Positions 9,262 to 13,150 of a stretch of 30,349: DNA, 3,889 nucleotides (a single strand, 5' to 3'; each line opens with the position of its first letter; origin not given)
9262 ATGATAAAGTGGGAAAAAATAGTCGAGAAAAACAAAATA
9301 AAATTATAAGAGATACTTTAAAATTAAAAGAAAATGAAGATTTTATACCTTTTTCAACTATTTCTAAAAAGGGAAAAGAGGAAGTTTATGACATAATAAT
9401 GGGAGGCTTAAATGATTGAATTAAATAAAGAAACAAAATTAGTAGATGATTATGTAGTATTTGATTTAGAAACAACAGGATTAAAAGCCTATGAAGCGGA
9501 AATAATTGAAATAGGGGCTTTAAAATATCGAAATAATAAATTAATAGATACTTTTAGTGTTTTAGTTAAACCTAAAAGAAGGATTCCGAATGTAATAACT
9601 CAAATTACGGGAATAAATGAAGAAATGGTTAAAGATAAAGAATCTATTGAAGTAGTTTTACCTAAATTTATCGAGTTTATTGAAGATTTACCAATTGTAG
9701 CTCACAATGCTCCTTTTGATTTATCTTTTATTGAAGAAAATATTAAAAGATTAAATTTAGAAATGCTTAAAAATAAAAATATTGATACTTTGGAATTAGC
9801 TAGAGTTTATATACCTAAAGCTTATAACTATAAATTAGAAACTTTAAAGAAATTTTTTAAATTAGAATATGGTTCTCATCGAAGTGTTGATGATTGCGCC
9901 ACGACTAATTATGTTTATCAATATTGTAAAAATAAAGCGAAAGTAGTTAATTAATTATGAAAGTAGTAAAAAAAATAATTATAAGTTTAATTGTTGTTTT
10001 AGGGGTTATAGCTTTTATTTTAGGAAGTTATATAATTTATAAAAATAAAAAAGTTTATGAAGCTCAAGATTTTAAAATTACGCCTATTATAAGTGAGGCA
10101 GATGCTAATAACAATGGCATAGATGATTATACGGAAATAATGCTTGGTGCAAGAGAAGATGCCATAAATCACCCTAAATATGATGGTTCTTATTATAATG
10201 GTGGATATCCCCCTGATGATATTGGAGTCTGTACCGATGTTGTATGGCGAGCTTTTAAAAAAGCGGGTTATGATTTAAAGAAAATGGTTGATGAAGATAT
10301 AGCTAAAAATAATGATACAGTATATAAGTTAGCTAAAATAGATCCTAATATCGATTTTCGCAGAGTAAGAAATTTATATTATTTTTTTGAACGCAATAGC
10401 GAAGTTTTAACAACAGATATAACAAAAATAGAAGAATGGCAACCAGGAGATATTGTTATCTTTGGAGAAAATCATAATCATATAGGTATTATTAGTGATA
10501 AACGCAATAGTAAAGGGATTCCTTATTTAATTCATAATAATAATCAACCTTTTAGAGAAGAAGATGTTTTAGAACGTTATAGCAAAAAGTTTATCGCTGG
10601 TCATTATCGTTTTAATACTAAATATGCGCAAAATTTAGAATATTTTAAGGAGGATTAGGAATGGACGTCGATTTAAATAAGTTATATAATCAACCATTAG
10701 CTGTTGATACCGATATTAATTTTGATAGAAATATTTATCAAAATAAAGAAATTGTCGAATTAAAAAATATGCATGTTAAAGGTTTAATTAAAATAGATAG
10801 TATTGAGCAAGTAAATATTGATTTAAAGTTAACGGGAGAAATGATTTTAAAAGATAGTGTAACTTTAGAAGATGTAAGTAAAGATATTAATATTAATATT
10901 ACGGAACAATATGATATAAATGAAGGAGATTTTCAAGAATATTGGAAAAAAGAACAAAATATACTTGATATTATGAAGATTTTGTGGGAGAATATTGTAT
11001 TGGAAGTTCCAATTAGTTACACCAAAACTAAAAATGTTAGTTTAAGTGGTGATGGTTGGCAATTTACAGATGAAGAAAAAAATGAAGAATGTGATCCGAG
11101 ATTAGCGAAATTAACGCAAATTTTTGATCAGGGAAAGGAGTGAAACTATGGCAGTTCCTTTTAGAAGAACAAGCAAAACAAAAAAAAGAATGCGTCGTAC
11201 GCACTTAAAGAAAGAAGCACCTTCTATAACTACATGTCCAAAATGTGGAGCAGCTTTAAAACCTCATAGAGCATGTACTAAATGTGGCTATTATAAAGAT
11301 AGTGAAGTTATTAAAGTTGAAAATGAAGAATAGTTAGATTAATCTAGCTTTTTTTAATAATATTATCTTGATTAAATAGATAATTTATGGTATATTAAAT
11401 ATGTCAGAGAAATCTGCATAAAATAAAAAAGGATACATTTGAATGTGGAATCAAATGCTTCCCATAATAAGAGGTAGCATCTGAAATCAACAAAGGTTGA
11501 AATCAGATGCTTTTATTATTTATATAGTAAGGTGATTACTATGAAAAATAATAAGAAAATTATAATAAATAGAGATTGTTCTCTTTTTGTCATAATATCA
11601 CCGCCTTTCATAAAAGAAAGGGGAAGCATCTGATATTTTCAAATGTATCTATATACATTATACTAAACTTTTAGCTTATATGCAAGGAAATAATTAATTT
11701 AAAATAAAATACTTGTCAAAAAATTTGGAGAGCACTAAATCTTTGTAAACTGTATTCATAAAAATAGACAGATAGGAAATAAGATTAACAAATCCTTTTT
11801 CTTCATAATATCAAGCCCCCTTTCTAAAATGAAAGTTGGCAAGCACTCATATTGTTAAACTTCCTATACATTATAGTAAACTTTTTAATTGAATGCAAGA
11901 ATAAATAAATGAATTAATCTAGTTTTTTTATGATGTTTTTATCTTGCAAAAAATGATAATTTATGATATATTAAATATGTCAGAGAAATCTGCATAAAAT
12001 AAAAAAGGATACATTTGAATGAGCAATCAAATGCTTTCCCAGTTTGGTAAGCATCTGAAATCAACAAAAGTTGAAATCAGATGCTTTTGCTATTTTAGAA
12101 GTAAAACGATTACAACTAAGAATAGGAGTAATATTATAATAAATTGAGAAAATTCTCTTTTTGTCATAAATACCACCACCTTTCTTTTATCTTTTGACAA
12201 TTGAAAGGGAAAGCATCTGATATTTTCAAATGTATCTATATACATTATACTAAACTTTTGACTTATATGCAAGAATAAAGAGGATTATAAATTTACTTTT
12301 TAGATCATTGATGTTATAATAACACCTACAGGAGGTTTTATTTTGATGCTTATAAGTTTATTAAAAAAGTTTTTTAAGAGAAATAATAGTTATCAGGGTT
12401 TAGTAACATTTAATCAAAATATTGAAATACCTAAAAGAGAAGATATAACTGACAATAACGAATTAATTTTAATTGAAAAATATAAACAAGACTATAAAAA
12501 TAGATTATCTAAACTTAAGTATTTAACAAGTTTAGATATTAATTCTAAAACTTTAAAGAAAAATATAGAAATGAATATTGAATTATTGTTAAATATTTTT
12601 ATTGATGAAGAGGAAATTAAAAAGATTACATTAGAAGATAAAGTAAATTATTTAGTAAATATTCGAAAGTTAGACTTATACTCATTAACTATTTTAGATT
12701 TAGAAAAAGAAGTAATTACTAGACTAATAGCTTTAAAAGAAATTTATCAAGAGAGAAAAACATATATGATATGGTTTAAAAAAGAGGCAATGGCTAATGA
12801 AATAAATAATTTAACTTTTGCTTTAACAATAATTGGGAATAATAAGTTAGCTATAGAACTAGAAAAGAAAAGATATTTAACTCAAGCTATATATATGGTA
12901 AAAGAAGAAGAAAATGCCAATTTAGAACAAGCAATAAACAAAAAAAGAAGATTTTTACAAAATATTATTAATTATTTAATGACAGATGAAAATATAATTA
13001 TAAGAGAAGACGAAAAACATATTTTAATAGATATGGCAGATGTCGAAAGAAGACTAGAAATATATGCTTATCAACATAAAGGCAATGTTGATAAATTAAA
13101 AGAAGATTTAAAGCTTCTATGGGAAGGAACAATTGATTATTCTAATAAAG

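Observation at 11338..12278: Hidden tandem array of type I toxin-antitoxin-like cassettes encoding an unassigned microprotein family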

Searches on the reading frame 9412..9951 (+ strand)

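Call 69: search_protein_families(library=pfam, proteins=[window:9412-9951:+], max_evalue=0.001)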
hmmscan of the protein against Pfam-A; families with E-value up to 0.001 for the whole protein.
window:9412-9951:+ (180 aa): 4 families
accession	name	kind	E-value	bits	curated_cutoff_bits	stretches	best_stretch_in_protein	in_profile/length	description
PF00929.31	RNase_T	-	1.8e-37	129.8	24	1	15-169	1-164/164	Exonuclease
PF16473.11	Rv2179c-like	-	5e-07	30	27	1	15-136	3-143/177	3'-5' exoribonuclease Rv2179c-like domain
PF13482.12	RNase_H_2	-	1.3e-06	29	22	1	16-164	2-127/165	RNase_H superfamily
PF01612.26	DNA_pol_A_exo1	-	0.00056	20.2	23.6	0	12-145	21-123/173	3'-5' exonuclease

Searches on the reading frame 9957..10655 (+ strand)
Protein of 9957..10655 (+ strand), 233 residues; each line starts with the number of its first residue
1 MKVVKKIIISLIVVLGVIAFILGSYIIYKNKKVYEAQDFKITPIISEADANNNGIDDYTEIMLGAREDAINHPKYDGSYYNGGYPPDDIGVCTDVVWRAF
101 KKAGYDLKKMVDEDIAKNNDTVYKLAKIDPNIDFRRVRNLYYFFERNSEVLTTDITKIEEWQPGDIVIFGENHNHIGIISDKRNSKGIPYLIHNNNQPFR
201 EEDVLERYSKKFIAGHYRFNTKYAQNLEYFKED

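Call 69: search_protein_families(library=pfam, proteins=[window:9957-10655:+], max_evalue=0.001)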
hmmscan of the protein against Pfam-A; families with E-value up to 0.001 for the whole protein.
window:9957-10655:+ (233 aa): 2 families
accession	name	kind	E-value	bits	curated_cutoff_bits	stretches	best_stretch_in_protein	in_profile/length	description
PF06940.17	DUF1287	-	1.2e-51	175.1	25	1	64-219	3-163/163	Domain of unknown function (DUF1287)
PF05257.22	CHAP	-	0.00095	20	26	0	81-193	3-79/81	CHAP domain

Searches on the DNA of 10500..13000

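Call 4: search_rna_families(source=window, start=10500, end=13000, threshold=evalue, max_evalue=10, show_alignments=3)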
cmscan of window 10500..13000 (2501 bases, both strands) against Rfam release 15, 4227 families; matches with E-value up to 10: 5.
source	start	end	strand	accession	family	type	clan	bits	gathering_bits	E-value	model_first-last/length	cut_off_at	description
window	12283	12347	+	RF02064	STnc370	Gene; sRNA;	-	23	54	6.3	1-71/71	no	Enterobacterial sRNA STnc370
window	12075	12184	-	RF01226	snoZ5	Gene; snRNA; snoRNA; CD-box;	CL00045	20.8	60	2.6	1-113/113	no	Small nucleolar RNA Z5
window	11988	12072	-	RF01422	snoR116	Gene; snRNA; snoRNA; CD-box;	-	18.4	47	3.9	1-86/86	no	small nucleolar RNA snoR116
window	11237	11291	+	RF03093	queA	Gene; sRNA;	-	17.9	52.6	3.2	1-59/59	no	queA RNA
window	11288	11310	-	RF00390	TYMV_upPK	Cis-reg;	-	17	38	4.3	1-23/23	no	turnip yellow mosaic virus upstream pseudo-knot (TYMV_upPK)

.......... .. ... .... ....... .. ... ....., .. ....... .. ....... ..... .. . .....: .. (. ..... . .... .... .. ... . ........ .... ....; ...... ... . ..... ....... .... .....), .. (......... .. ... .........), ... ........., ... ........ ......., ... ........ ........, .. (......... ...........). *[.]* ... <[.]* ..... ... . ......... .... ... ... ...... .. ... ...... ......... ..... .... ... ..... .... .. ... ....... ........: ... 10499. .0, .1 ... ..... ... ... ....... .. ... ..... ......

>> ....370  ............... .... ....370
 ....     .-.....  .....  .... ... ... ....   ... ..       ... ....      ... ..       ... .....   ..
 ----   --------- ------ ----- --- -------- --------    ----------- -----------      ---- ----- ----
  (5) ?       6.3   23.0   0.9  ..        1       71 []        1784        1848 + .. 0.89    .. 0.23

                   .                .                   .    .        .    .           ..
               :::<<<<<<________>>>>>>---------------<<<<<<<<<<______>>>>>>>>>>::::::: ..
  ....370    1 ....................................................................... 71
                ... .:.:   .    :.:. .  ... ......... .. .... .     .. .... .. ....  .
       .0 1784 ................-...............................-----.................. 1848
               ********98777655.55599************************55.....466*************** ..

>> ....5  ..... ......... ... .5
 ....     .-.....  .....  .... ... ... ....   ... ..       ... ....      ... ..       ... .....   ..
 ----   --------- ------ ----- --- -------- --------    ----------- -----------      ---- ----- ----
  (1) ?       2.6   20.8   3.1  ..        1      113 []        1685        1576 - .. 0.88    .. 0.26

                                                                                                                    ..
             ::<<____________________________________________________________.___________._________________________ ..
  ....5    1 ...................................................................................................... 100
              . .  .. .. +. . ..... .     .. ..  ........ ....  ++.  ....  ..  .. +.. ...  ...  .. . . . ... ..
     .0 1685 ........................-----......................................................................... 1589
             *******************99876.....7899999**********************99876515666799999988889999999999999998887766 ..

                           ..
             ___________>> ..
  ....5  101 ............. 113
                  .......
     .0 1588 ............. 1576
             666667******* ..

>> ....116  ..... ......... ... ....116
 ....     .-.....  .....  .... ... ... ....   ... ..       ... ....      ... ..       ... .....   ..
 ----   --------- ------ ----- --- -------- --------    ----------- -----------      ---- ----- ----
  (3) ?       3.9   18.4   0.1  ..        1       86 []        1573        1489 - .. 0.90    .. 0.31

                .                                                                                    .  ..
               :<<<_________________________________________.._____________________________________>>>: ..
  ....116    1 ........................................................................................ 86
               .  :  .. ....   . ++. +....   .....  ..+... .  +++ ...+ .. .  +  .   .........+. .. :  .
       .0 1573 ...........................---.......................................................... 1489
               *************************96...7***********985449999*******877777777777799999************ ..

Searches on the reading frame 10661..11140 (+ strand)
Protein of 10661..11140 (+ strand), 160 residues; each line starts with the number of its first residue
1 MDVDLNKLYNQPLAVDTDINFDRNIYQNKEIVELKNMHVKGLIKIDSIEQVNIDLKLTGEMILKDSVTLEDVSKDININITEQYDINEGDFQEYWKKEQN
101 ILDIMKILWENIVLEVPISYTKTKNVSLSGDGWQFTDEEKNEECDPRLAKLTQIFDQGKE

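Call 21: find_related_loci(query=window:10661-11140:+, collection=genome_contigs, flank=3000)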
Query window:10661-11140:+ (160 aa) in genome_contigs; peptide patterns used: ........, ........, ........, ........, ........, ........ (x = any residue, [..] = any of these).
69 stretches matched a pattern; 20 encode a relative of the query (tblastn E <= 1e-3); 20 distinct loci.
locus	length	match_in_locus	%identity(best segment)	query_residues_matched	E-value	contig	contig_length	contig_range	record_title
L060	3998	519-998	55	1-160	7e-50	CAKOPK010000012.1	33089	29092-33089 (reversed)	MAG: uncultured Bacilli bacterium isolate REFINED_METABAT215_TOP10_CONTIGS_1500_ASSEMBLY_K77_MERGED__Hadza_MoBio_hadza-E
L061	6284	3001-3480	53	1-160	2e-49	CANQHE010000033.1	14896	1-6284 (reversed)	MAG: uncultured Bacilli bacterium isolate Lapin-030__bin19 genome assembly, contig: Lapin-030__NODE_5503_length_14896_co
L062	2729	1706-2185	51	1-160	1e-48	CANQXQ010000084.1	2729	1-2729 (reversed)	MAG: uncultured Bacilli bacterium isolate Lapin-020__bin23 genome assembly, contig: Lapin-020__NODE_59732_length_2729_co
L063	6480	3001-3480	52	1-160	1e-46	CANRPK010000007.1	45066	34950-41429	MAG: uncultured Bacilli bacterium isolate Lapin-018__bin95 genome assembly, contig: Lapin-018__NODE_654_length_45066_cov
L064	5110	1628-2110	48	1-160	2e-46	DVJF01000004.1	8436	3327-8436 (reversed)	MAG TPA_asm: Candidatus Caccenecus avistercoris isolate CHK193-13418 CHK193__C21454_L8436_ERR3414588, whole genome shotg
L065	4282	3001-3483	48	1-160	1e-45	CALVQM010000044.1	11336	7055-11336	MAG: uncultured Bacilli bacterium isolate BRZ_NT__bin122 genome assembly, contig: BRZ_NT__NODE_6976_length_11336_cov_5.5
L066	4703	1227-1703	48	1-157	1e-45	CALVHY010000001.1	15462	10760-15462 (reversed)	MAG: uncultured Bacilli bacterium isolate E07__bin303 genome assembly, contig: E07__k127_1182945, whole genome shotgun s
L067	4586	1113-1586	47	1-157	3e-45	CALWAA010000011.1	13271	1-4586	MAG: uncultured Bacilli bacterium isolate BRZ_DD__bin71 genome assembly, contig: BRZ_DD__NODE_3835_length_13271_cov_6.23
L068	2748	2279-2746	46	1-156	4e-45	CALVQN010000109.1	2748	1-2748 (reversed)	MAG: uncultured Bacilli bacterium isolate BRZ_MR__bin4 genome assembly, contig: BRZ_MR__NODE_41382_length_2748_cov_4.976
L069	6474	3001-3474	47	1-157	1e-44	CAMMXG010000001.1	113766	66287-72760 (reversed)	MAG: uncultured Mycoplasma sp. isolate ERR4968593_bin.11_MetaWRAP_v1.1_MAG genome assembly, contig: NODE_77_length_11376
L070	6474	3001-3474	47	1-157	7e-45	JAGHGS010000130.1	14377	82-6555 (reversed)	MAG: Bacilli bacterium isolate MAG.262 k127_1378944, whole genome shotgun sequence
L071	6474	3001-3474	46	1-157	3e-43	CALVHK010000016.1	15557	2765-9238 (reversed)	MAG: uncultured Bacilli bacterium isolate BRZ_DN__bin106 genome assembly, contig: BRZ_DN__NODE_4434_length_15557_cov_17.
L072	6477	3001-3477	48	1-157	1e-42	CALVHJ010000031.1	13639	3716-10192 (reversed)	MAG: uncultured Bacilli bacterium isolate BRZ_EP__bin3 genome assembly, contig: BRZ_EP__NODE_6825_length_13639_cov_4.742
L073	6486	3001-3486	48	1-160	3e-42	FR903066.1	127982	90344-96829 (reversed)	Mycoplasma sp. CAG:776 genomic scaffold, scf10, whole genome shotgun sequence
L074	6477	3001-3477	46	1-157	2e-42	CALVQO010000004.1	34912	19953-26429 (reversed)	MAG: uncultured Bacilli bacterium isolate BRZ_EH__bin21 genome assembly, contig: BRZ_EH__NODE_2081_length_34912_cov_13.2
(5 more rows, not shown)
